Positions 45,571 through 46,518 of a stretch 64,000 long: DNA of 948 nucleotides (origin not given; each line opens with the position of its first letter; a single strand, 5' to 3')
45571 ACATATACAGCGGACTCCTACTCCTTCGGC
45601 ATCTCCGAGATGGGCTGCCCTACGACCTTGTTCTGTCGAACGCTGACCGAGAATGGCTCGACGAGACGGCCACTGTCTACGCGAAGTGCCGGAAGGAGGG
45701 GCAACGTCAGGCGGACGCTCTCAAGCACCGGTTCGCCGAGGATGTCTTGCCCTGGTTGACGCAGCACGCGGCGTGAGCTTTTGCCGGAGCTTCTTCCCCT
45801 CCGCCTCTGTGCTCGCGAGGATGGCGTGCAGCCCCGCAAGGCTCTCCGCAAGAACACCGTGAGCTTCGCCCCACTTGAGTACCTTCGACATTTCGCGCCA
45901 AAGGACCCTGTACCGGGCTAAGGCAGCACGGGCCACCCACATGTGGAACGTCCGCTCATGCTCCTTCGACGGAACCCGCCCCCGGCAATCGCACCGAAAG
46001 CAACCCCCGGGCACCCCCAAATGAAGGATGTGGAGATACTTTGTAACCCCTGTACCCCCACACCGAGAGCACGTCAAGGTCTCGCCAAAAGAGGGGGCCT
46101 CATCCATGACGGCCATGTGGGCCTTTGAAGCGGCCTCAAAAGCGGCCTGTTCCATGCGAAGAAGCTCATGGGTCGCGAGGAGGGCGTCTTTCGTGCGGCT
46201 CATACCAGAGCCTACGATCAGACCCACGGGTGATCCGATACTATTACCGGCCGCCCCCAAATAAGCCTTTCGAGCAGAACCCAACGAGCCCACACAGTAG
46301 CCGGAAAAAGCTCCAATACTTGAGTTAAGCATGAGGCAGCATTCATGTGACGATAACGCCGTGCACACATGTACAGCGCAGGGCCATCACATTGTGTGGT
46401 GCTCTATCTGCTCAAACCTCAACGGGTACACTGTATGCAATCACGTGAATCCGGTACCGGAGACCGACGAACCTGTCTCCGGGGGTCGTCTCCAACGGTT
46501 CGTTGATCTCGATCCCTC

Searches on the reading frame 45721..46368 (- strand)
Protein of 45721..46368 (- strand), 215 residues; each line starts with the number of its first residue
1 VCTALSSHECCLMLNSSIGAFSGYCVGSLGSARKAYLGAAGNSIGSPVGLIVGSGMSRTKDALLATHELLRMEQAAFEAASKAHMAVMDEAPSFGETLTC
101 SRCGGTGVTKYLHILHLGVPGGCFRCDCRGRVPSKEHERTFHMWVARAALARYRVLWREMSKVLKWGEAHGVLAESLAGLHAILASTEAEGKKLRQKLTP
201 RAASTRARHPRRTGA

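Call 29: search_protein_families(library=phrogs, proteins=[window:45721-46368:-], max_evalue=0.0001)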
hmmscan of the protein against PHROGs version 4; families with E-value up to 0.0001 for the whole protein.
window:45721-46368:- (215 aa): 1 family
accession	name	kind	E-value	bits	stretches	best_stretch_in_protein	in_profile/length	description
phrog_4095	-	unknown function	8.7e-05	23.2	1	99-163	36-93/234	-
